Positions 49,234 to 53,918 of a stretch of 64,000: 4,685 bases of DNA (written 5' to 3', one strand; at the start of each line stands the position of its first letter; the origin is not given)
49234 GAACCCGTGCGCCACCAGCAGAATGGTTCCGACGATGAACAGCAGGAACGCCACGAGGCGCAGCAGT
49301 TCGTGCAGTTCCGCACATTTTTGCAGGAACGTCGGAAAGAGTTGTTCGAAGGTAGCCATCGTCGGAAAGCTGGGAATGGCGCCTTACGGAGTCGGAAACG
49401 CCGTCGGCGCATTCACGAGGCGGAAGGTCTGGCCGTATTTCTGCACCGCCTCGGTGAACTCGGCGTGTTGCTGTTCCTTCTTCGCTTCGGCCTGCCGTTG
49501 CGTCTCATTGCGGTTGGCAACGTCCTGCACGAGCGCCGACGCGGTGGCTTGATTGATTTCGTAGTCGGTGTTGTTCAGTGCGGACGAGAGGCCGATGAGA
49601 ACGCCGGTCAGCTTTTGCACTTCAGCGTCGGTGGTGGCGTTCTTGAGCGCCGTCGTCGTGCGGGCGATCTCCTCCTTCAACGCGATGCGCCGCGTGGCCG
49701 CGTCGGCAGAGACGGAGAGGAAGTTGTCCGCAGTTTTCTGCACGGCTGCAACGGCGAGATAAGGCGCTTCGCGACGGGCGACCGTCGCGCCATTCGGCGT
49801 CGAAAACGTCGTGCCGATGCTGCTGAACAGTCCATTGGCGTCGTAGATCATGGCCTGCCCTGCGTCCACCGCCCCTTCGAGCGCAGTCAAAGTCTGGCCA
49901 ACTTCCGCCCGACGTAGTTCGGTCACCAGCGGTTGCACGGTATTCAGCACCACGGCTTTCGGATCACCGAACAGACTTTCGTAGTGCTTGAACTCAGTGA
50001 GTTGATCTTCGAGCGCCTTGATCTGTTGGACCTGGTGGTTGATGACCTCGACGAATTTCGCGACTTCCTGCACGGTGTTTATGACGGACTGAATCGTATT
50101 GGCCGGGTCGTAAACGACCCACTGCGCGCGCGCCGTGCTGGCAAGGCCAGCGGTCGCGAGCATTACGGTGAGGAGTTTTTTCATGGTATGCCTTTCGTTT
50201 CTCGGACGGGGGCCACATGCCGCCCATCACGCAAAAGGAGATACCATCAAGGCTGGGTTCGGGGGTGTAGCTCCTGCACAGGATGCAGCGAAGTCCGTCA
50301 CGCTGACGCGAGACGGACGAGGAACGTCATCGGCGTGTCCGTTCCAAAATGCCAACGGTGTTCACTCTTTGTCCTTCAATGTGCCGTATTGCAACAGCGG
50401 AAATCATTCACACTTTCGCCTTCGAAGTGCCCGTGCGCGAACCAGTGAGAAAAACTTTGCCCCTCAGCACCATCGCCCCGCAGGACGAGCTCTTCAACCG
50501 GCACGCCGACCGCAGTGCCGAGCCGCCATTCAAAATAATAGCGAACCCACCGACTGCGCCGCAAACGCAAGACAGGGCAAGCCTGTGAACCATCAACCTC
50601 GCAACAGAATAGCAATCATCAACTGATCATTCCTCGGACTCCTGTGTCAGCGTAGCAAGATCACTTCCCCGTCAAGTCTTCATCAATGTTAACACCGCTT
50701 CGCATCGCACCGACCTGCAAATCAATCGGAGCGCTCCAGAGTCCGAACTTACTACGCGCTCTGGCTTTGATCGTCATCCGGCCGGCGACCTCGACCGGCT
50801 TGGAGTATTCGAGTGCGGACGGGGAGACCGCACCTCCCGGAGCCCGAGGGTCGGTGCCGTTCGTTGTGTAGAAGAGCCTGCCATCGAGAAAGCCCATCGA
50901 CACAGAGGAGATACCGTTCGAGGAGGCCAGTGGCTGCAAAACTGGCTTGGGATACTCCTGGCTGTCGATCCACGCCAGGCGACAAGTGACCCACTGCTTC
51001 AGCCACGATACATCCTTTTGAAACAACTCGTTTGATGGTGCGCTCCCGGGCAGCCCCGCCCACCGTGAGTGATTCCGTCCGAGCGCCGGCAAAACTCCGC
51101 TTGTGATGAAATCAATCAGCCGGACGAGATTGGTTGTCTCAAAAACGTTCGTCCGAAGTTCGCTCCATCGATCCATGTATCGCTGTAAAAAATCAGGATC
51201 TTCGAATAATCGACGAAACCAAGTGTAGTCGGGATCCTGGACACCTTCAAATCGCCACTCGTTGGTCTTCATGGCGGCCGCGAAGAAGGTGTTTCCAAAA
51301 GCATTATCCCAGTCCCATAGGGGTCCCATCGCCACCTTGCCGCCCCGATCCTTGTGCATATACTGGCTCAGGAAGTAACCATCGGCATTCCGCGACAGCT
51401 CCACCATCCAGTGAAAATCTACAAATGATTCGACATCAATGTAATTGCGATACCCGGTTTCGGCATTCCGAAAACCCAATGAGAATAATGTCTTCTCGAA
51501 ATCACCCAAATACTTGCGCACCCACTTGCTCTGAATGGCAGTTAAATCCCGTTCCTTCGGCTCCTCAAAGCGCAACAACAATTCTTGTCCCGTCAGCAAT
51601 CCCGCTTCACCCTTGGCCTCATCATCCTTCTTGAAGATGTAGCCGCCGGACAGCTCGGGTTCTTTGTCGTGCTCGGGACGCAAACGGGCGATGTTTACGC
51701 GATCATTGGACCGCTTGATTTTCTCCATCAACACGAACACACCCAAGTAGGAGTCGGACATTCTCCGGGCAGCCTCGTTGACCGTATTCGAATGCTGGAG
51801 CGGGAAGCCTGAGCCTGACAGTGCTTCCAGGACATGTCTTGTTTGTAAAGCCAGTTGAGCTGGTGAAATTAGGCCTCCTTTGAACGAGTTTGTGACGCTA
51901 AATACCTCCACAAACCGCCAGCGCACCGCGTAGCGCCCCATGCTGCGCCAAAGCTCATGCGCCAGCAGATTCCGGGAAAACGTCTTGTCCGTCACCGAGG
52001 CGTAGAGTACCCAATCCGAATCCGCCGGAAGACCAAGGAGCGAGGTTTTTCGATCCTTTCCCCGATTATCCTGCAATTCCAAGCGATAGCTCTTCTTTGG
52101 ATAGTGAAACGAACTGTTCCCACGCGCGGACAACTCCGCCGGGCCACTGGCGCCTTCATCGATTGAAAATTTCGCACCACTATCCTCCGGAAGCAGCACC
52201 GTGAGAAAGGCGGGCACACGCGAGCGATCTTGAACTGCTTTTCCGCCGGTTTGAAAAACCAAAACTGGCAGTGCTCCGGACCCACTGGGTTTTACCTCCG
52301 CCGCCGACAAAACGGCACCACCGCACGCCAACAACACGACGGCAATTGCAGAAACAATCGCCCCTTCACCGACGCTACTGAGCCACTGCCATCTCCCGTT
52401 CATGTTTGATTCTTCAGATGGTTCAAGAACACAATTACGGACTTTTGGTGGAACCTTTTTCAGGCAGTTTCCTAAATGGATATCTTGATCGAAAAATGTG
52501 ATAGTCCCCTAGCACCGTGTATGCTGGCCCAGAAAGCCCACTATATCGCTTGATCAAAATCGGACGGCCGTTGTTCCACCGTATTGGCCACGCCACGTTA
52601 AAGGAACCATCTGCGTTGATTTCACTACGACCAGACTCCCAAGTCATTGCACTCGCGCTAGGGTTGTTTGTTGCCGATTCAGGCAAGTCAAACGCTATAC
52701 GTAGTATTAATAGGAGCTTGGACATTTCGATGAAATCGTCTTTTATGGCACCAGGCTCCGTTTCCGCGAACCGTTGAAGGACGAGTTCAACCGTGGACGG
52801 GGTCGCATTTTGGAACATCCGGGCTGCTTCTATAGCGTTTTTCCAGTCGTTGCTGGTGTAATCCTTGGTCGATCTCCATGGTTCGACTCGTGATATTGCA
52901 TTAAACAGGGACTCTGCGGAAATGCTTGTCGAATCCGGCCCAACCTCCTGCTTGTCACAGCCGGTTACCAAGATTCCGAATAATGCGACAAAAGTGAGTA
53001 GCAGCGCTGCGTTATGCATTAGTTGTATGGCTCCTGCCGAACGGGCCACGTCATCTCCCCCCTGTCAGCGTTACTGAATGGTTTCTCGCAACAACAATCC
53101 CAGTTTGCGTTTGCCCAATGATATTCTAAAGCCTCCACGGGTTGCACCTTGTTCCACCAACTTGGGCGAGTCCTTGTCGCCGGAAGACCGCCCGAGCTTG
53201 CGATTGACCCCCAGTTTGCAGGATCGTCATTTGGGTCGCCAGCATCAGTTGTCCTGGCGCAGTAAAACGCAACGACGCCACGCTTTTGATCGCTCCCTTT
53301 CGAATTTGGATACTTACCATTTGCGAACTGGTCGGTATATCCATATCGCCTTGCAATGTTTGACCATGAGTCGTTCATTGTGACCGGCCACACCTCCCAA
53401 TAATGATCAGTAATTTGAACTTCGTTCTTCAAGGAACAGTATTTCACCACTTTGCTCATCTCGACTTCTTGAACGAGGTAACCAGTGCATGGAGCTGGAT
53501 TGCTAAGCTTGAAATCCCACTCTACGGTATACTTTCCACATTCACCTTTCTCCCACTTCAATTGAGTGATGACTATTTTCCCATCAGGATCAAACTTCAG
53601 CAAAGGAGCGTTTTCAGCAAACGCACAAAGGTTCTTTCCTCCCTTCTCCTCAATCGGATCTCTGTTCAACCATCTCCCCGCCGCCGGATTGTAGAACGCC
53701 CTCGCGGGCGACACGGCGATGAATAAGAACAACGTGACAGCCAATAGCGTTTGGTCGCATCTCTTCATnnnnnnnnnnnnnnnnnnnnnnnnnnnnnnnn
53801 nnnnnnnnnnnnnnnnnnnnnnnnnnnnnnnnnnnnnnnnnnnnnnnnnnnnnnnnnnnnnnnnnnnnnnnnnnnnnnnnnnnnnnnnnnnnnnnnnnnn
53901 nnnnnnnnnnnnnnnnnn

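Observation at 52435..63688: Rhs operon followed by three self-contained, Sec-signal-bearing 'tip + toxin' cassettes, each translationally coupled to an envelope-targeted partner gene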

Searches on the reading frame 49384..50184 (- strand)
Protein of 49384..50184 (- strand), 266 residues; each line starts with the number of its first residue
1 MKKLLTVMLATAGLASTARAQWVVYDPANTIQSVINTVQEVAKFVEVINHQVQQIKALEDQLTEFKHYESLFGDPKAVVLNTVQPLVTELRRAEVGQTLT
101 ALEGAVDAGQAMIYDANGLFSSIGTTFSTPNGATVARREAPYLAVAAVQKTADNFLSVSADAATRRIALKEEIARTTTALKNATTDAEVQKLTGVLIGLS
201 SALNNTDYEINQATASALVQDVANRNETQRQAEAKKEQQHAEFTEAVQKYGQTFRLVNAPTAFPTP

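Call 16: search_protein_families(library=pfam, proteins=[window:49384-50184:-], max_evalue=0.001)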
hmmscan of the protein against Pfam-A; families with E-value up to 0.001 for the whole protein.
window:49384-50184:- (266 aa): 2 families
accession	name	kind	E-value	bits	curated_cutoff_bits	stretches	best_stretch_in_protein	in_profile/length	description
PF13605.11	DUF4141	-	9.4e-10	38.2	30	1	5-44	3-42/53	Domain of unknown function (DUF4141)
PF07996.16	T4SS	-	0.00056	20.8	24.7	1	24-231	4-196/197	Type IV secretion system proteins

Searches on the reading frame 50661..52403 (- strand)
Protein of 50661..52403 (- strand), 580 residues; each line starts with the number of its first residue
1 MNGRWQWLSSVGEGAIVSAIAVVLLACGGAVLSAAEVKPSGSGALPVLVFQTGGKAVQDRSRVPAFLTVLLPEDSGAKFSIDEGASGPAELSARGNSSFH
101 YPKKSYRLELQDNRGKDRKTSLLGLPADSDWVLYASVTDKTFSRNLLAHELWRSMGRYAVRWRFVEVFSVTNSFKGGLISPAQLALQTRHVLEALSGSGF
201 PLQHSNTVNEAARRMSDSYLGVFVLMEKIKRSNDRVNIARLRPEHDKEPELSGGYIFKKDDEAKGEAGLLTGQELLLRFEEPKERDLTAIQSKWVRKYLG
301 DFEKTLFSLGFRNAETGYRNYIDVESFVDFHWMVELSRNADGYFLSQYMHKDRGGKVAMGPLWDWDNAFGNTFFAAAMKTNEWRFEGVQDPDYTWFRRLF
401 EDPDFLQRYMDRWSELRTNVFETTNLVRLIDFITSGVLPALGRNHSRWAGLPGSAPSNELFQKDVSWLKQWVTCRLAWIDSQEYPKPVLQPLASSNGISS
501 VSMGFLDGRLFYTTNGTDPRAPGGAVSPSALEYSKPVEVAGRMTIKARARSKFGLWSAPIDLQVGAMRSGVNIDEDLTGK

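Call 3: search_protein_families(library=pfam, proteins=[window:50661-52403:-], max_evalue=0.01)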
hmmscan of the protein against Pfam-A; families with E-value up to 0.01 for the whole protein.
window:50661-52403:- (580 aa): 3 families
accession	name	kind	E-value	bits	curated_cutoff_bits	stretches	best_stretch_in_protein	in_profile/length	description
PF08757.17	CotH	-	1.3e-48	166.6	23.8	1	92-479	2-322/322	CotH kinase protein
PF13287.12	Fn3_assoc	-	8.9e-06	26.2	23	1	509-552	11-47/59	Fn3 associated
PF13290.12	CHB_HEX_C_1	-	2e-05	24.8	22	1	508-552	21-58/67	Chitobiase/beta-hexosaminidase C-terminal domain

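Call 4: search_protein_families(library=ncbifam, proteins=[window:50661-52403:-], max_evalue=0.01)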
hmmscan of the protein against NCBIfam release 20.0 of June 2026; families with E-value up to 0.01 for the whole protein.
window:50661-52403:- (580 aa): 0 families

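Call 17: find_encoding_contigs(protein=window:50661-52403:-, flank=3000, max_places=4)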
Protein window:50661-52403:- (580 aa): 12 contigs read that carry it; 4 places shown.
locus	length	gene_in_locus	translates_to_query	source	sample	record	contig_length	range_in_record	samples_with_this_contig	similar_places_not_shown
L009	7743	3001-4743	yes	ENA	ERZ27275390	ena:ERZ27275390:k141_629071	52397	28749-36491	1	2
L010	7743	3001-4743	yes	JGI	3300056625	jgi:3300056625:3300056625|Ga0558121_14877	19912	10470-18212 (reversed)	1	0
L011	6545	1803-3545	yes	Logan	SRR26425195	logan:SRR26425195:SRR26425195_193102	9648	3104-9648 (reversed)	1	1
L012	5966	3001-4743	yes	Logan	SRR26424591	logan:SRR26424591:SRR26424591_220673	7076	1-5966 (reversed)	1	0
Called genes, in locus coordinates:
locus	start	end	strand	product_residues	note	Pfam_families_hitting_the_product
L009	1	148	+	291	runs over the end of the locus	-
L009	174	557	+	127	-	-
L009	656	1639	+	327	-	PF13369:Transglut_core2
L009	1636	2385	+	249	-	-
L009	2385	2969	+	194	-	-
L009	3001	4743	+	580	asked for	PF08757:CotH, PF13287:Fn3_assoc (weak)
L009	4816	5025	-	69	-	-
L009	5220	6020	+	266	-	PF13605:DUF4141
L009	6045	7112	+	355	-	-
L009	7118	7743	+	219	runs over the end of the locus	-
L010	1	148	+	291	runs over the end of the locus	-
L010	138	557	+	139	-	-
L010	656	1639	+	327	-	PF13369:Transglut_core2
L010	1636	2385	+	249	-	-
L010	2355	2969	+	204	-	-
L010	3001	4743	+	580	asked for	PF08757:CotH, PF13287:Fn3_assoc (weak)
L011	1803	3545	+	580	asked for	PF08757:CotH, PF13287:Fn3_assoc (weak)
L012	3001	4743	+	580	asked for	PF08757:CotH, PF13287:Fn3_assoc (weak)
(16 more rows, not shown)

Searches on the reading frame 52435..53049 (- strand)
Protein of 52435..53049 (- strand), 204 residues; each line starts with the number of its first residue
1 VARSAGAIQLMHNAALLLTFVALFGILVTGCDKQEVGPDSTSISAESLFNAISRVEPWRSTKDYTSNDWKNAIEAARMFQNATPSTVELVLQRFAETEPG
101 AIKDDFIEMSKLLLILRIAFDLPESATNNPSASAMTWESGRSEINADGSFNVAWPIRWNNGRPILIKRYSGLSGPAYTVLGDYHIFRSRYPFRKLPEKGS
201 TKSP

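Call 3: search_protein_families(library=pfam, proteins=[window:52435-53049:-], max_evalue=0.01)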
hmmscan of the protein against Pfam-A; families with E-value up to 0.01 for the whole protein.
window:52435-53049:- (204 aa): 0 families

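Call 4: search_protein_families(library=ncbifam, proteins=[window:52435-53049:-], max_evalue=0.01)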
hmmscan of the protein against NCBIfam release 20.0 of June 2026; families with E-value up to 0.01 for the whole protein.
window:52435-53049:- (204 aa): 0 families

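Call 75: search_protein_families(library=pfam, proteins=[window:52435-53019:-], max_evalue=10)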
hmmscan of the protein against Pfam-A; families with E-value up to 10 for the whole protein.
window:52435-53019:- (194 aa): 0 families

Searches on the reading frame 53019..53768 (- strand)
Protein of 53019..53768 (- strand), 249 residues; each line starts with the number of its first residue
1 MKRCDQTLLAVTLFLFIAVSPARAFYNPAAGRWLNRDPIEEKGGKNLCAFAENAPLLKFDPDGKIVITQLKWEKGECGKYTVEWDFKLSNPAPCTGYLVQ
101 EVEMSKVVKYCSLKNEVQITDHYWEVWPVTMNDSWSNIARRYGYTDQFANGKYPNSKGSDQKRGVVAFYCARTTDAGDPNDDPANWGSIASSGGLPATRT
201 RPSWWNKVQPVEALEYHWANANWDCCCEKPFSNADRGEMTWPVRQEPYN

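Call 3: search_protein_families(library=pfam, proteins=[window:53019-53768:-], max_evalue=0.01)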
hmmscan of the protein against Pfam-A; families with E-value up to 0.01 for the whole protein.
window:53019-53768:- (249 aa): 1 family
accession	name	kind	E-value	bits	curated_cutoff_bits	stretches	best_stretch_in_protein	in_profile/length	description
PF08727.16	P3A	-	0.0039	17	22.3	1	84-116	10-42/59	Poliovirus 3A protein like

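Call 4: search_protein_families(library=ncbifam, proteins=[window:53019-53768:-], max_evalue=0.01)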
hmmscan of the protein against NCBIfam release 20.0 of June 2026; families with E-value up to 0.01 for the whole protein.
window:53019-53768:- (249 aa): 1 family
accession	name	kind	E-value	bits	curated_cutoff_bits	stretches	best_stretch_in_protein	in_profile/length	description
TIGR03696.1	Rhs_assc_core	domain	4.3e-09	36.8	32.5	1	25-63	37-75/76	RHS repeat-associated core domain-containing protein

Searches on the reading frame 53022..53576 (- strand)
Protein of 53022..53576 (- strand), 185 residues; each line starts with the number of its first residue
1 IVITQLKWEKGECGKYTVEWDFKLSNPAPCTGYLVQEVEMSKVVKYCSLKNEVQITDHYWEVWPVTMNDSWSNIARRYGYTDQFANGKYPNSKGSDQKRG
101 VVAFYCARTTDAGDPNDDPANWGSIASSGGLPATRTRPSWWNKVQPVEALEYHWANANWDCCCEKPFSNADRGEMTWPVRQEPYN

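Call 29: find_homologous_proteins(query=window:53022-53576:-, max_evalue=0.001)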
Query seq(185 aa) (185 aa): 2 proteins with E <= 0.001 among 7 candidates.
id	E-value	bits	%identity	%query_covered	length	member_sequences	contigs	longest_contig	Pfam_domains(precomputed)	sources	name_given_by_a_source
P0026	1.1e-128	445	100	100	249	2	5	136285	-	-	-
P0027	1.2e-9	56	97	16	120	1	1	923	-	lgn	-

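Call 75: search_protein_families(library=pfam, proteins=[window:53022-53576:-], max_evalue=10)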
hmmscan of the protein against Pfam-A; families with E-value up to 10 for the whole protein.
seq(185 aa): 1 family
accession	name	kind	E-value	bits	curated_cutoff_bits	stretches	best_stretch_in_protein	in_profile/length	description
PF08727.16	P3A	-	0.0025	17.6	22.3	1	20-52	10-42/59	Poliovirus 3A protein like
